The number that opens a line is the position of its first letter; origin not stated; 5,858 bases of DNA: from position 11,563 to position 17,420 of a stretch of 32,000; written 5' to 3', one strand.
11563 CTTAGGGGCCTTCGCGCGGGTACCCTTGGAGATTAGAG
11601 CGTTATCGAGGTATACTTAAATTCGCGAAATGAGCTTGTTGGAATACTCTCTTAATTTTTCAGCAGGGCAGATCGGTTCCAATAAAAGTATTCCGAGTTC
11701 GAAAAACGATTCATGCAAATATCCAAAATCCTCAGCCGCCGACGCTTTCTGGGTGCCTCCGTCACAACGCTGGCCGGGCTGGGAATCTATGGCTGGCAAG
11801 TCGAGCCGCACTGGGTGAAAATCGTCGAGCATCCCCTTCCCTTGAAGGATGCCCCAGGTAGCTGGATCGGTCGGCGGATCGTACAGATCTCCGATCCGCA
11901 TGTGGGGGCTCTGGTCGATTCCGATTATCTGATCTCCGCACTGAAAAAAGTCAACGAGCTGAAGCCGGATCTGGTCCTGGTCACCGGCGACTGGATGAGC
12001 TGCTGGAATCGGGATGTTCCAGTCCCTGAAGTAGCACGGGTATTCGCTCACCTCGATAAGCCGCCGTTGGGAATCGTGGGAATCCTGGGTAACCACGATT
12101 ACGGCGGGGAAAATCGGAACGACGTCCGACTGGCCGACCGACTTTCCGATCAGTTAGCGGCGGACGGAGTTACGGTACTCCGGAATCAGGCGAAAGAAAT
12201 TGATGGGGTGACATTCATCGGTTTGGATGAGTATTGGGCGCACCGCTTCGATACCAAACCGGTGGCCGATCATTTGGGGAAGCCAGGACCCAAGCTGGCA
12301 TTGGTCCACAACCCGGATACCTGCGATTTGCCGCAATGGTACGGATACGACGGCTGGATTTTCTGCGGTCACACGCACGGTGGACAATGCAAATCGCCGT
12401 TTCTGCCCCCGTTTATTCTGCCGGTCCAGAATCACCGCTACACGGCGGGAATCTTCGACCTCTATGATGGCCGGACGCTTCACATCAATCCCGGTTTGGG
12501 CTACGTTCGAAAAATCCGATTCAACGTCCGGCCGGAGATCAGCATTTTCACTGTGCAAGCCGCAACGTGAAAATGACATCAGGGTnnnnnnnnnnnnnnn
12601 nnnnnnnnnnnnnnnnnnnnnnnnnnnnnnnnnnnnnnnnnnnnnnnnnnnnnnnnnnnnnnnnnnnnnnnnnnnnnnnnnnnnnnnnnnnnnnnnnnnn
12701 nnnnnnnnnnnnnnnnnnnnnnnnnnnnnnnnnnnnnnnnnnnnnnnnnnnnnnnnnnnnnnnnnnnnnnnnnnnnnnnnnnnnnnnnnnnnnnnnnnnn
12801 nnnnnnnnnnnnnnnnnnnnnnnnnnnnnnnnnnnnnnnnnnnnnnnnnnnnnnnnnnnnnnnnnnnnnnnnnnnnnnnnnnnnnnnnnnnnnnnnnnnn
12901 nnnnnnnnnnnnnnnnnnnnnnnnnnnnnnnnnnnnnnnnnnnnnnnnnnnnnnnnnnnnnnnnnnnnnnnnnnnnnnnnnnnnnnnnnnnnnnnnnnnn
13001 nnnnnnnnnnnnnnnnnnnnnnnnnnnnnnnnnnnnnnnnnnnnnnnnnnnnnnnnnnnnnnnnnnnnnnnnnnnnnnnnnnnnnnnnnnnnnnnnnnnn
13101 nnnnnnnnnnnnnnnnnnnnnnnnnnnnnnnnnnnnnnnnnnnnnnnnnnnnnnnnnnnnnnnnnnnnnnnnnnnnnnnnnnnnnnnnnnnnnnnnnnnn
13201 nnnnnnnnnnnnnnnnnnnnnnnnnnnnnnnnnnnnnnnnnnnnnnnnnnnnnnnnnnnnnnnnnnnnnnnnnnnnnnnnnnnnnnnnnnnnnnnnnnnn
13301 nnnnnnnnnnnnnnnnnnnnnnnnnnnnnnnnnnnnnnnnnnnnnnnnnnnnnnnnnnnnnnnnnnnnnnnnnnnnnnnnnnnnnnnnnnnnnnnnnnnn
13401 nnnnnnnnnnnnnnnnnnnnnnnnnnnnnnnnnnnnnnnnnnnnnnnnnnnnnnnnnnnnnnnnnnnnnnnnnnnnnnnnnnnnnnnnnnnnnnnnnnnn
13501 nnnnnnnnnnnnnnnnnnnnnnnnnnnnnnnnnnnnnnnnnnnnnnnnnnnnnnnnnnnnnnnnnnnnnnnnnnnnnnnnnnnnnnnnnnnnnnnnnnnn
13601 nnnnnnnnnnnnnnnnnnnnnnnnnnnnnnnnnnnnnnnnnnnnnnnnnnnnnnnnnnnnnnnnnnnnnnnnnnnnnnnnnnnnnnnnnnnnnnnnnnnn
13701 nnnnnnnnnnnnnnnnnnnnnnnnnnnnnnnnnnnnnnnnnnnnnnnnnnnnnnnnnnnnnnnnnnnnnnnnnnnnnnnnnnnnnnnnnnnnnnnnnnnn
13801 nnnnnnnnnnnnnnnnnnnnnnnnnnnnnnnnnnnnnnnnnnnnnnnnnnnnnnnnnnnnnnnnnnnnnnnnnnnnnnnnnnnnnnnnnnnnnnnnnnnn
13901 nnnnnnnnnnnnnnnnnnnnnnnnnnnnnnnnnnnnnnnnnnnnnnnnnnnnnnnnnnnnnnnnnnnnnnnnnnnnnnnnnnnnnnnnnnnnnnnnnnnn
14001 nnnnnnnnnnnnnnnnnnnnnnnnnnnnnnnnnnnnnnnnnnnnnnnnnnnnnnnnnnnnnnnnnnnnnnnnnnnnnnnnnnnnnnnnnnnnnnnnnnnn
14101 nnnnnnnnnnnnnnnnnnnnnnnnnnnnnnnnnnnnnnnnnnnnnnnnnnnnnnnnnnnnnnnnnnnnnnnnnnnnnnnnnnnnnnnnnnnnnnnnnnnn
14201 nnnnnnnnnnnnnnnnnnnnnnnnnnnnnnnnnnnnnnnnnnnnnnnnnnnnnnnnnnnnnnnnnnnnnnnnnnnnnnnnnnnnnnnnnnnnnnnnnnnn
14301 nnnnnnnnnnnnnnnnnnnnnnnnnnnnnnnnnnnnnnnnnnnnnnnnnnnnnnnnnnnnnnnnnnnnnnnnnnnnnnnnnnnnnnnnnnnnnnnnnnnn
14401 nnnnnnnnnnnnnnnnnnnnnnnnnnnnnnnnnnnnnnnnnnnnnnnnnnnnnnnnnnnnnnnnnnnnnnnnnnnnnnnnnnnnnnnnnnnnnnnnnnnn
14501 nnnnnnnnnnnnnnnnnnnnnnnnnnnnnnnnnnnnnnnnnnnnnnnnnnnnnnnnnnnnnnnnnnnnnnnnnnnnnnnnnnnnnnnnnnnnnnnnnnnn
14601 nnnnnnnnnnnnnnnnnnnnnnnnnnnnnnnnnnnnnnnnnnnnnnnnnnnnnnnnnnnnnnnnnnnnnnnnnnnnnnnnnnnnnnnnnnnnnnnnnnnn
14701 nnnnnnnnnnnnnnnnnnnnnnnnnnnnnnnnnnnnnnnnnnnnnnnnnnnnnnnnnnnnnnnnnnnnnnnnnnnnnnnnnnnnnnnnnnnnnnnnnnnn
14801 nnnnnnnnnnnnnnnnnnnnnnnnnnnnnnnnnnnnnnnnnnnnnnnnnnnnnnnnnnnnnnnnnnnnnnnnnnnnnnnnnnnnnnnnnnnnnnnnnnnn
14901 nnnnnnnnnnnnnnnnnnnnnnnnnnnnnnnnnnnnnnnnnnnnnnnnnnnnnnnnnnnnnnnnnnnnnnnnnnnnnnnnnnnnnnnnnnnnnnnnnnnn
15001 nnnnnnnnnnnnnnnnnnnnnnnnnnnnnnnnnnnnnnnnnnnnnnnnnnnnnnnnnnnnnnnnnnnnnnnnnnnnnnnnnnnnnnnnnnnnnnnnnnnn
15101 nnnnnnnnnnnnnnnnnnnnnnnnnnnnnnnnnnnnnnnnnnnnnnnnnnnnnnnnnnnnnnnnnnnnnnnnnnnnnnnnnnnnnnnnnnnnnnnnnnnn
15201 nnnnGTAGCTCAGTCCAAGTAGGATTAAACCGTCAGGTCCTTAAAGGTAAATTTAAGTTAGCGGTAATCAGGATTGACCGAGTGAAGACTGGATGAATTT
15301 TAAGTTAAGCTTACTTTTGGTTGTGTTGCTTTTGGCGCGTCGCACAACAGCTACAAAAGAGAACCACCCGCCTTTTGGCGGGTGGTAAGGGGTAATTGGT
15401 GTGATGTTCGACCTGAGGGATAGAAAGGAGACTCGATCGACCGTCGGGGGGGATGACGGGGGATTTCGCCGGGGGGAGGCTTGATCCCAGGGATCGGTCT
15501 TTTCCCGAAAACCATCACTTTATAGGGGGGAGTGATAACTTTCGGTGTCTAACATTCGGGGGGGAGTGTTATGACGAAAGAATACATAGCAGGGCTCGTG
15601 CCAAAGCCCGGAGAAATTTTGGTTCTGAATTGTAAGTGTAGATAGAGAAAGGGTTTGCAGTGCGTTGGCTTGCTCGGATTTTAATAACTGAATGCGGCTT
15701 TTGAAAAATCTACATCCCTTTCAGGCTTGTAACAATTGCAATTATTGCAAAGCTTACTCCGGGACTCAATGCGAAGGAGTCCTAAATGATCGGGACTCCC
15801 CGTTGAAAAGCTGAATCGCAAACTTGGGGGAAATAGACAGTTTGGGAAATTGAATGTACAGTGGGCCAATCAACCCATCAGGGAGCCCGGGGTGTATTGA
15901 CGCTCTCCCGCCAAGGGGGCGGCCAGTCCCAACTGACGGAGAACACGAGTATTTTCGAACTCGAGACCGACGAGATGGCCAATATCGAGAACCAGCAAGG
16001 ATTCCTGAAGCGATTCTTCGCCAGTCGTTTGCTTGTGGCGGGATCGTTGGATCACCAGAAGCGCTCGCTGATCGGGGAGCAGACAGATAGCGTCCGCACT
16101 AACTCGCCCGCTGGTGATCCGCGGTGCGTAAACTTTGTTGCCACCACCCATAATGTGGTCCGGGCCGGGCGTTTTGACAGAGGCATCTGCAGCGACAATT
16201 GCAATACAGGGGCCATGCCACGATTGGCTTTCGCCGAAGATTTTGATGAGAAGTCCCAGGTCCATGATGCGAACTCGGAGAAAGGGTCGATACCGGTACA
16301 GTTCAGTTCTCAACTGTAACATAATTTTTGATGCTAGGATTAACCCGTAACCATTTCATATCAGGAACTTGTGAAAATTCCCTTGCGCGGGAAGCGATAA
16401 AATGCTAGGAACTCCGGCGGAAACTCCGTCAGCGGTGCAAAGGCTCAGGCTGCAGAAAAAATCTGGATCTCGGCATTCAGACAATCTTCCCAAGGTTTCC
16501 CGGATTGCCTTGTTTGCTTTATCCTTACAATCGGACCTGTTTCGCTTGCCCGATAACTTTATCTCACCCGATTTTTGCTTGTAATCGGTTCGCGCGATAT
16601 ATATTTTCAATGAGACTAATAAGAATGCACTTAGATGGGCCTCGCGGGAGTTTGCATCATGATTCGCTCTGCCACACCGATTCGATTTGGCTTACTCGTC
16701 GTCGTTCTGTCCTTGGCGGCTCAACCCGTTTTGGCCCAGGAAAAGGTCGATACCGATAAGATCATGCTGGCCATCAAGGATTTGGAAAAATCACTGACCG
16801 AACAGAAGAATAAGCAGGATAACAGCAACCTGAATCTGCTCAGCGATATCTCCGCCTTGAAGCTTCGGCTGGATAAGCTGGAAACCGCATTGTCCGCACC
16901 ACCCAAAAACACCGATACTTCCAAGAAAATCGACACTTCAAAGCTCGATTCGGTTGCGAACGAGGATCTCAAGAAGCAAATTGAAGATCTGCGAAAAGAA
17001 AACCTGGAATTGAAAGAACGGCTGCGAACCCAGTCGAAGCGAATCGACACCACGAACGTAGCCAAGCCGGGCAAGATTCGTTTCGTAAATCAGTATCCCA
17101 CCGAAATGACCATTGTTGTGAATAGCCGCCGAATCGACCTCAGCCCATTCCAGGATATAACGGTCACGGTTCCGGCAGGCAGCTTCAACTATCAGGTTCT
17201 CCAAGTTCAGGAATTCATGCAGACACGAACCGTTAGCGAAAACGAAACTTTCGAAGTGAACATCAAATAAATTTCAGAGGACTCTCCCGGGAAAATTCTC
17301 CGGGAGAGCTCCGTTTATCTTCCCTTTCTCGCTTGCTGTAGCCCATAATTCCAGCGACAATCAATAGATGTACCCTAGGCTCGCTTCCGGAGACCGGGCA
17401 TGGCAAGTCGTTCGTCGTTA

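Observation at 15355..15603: Sigma-54 motif, four hairpins with homopolymer C/G loops, then an intrinsic terminator: a candidate novel sRNA or attenuator upstream of a PEP-CTERM gene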

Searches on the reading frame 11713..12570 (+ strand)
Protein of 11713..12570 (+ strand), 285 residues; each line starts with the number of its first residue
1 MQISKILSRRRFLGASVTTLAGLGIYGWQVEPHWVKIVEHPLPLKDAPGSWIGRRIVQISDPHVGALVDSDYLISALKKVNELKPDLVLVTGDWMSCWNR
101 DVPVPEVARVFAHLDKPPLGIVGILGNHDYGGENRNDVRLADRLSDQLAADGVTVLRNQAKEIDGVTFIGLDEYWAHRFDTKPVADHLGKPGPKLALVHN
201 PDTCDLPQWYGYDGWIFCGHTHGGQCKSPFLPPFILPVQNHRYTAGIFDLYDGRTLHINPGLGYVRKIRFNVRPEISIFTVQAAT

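Call 10: search_protein_families(library=pfam, proteins=[window:11713-12570:+], max_evalue=0.01)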
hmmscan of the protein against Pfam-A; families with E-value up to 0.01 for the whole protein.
window:11713-12570:+ (285 aa): 2 families
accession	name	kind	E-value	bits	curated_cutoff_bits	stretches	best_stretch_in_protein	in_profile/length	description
PF00149.33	Metallophos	-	4e-12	47.4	21.5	1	55-223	2-190/191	Calcineurin-like phosphoesterase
PF12850.12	Metallophos_2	-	3.2e-05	24.4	27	1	55-261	2-133/154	Calcineurin-like phosphoesterase superfamily domain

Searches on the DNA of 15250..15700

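Call 18: search_rna_families(source=window, start=15250, end=15700, threshold=evalue, max_evalue=10, show_alignments=3)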
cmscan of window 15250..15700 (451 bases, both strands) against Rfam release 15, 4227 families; matches with E-value up to 10: 2.
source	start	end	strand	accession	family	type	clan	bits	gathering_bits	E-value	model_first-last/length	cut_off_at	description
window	15285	15332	+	RF01615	ceN111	Gene; snRNA; snoRNA; CD-box;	-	24.6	43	0.033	1-70/70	no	Nematode snoRNA ceN111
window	15356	15428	-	RF02846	Ref84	Gene; antisense;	-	20.3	52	3.8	13-87/87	no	Enterococcus sRNA 84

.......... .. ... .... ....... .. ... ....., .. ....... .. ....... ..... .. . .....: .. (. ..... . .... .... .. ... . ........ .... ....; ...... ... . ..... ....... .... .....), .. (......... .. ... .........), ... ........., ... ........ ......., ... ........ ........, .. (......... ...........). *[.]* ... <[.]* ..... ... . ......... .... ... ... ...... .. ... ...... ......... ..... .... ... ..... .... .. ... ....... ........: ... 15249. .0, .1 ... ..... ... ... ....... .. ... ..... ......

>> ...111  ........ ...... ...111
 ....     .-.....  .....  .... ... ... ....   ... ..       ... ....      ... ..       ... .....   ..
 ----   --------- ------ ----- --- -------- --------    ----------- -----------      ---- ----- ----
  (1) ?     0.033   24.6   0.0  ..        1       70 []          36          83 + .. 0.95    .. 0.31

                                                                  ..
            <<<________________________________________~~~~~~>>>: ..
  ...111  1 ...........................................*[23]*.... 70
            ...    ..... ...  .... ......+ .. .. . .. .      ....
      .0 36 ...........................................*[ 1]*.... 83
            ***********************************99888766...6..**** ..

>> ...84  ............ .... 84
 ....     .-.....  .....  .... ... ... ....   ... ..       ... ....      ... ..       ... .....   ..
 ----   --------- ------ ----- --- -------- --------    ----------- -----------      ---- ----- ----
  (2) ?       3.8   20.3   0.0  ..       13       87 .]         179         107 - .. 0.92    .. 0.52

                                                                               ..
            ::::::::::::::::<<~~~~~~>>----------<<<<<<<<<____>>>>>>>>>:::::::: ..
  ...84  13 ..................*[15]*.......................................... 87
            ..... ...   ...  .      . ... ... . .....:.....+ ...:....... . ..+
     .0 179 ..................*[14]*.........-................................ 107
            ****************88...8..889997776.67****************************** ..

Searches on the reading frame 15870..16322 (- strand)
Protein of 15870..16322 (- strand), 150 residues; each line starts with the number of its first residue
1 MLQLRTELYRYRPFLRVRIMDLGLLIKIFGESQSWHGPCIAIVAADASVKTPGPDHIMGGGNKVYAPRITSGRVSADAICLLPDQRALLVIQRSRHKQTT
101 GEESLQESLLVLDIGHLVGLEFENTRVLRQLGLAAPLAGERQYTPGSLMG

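Call 10: search_protein_families(library=pfam, proteins=[window:15870-16322:-], max_evalue=0.01)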
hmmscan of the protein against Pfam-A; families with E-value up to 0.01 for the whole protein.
window:15870-16322:- (150 aa): 0 families

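Call 26: search_protein_families(library=ncbifam, proteins=[window:15870-16265:-], max_evalue=0.001)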
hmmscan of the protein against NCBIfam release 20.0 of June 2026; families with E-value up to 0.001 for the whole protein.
window:15870-16265:- (131 aa): 0 families

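Call 56: search_protein_representatives(protein=window:15870-16265:-)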
Query: 131 residues. Proteins with E-value up to 0.001 (for the whole library): 44; up to 1e-10: 27; up to 1e-30: 4. The best 44 are listed.
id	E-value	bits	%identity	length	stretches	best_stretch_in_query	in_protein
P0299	7.2e-36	139.2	47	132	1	1-131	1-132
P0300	2.9e-33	130.8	50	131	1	6-131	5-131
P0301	1.5e-32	128.4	48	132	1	1-120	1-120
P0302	9.2e-32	125.9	44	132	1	2-131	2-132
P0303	5.8e-28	113.6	42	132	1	3-131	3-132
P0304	7.2e-28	113.3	47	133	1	2-119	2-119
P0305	3.2e-26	108.0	45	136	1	1-118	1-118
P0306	3.7e-26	107.8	49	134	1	1-107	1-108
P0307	5.7e-25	104.0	45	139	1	1-121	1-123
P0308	1.1e-23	99.8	40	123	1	1-118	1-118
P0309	5.0e-23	97.7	51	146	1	1-91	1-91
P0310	1.7e-21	92.7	43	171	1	5-102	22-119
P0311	3.8e-21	91.6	50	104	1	1-88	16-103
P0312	1.3e-19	86.7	45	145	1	2-94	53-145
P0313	1.4e-18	83.3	39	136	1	1-119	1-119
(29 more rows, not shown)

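Call 58: find_encoding_contigs(protein=P0299, flank=3000, max_places=4)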
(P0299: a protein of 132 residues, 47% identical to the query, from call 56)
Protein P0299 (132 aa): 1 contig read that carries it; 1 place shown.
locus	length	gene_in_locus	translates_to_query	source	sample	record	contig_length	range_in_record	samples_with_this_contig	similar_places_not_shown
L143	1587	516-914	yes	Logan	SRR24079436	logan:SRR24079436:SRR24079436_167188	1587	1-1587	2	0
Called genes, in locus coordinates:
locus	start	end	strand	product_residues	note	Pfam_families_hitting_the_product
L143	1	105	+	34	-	?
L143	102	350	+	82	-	PF01809:YidD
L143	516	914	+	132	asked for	-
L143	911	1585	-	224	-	?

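Call 60: find_encoding_contigs(protein=P0300, flank=3000, max_places=4)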
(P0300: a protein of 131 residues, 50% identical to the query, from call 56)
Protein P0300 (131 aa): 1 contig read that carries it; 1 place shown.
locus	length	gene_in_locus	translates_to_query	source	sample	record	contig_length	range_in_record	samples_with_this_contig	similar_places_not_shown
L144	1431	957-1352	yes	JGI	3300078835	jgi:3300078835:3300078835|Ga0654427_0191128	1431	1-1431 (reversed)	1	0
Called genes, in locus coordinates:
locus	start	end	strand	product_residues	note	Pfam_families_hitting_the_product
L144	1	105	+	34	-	?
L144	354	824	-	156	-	PF05163:DinB (weak), PF12867:DinB_2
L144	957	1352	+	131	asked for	-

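Call 61: find_encoding_contigs(protein=P0303, flank=3000, max_places=4)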
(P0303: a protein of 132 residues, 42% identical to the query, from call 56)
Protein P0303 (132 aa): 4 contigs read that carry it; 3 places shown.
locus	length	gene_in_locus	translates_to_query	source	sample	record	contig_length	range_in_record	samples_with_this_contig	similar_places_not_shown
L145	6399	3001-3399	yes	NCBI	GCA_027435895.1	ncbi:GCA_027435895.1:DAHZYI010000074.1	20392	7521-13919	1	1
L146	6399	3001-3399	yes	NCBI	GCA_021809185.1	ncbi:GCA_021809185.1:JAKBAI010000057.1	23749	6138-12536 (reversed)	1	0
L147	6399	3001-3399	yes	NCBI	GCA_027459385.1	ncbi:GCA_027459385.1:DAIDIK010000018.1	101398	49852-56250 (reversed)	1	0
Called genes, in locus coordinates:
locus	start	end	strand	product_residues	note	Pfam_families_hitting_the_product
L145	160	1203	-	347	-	PF23381:Beta-prop_IFT122_1st, PF23414:Beta-prop_EML_2, PF25174:Beta-prop_THOC3, PF25175:Beta-prop_WDR5, PF23414:Beta-prop_EML_2, PF12894:ANAPC4_WD40, PF25171:Beta-prop_WDR36-Utp21_1st, PF25173:Beta-prop_WDR3_1st, +11 more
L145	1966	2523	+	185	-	-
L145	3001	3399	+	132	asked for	-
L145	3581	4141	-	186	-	-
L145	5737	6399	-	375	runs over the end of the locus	PF13243:SQHop_cyclase_C (weak)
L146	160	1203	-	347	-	PF23381:Beta-prop_IFT122_1st, PF23414:Beta-prop_EML_2, PF25174:Beta-prop_THOC3, PF25175:Beta-prop_WDR5, PF23414:Beta-prop_EML_2, PF12894:ANAPC4_WD40, PF25171:Beta-prop_WDR36-Utp21_1st, PF25173:Beta-prop_WDR3_1st, +11 more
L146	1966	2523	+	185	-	-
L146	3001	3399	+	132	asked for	-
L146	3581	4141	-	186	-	-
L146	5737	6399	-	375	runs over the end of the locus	PF13243:SQHop_cyclase_C (weak)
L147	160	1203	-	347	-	PF23381:Beta-prop_IFT122_1st, PF23414:Beta-prop_EML_2, PF25174:Beta-prop_THOC3, PF25175:Beta-prop_WDR5, PF23414:Beta-prop_EML_2, PF12894:ANAPC4_WD40, PF25171:Beta-prop_WDR36-Utp21_1st, PF25173:Beta-prop_WDR3_1st, +11 more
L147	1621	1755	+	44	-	-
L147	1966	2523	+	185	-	-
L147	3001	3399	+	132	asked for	-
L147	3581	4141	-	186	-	-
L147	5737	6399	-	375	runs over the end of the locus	PF13243:SQHop_cyclase_C (weak)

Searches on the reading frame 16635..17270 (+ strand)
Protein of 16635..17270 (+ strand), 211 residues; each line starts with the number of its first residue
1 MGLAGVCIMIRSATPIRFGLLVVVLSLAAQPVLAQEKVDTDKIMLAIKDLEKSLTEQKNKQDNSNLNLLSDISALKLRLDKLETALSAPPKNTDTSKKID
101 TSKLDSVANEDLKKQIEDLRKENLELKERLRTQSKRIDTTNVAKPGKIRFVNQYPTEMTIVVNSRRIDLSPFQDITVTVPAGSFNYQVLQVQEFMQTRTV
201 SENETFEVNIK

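Call 10: search_protein_families(library=pfam, proteins=[window:16635-17270:+], max_evalue=0.01)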
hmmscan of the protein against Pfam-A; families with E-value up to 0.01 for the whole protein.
window:16635-17270:+ (211 aa): 1 family
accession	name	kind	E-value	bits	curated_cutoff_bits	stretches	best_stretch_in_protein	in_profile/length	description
PF15960.10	DUF4763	-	0.0024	17.6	30.1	1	38-140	14-118/236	Domain of unknown function (DUF4763)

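Call 26: search_protein_families(library=ncbifam, proteins=[window:16635-17270:+], max_evalue=0.001)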
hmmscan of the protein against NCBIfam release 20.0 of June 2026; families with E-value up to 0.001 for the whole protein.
window:16635-17270:+ (211 aa): 0 families
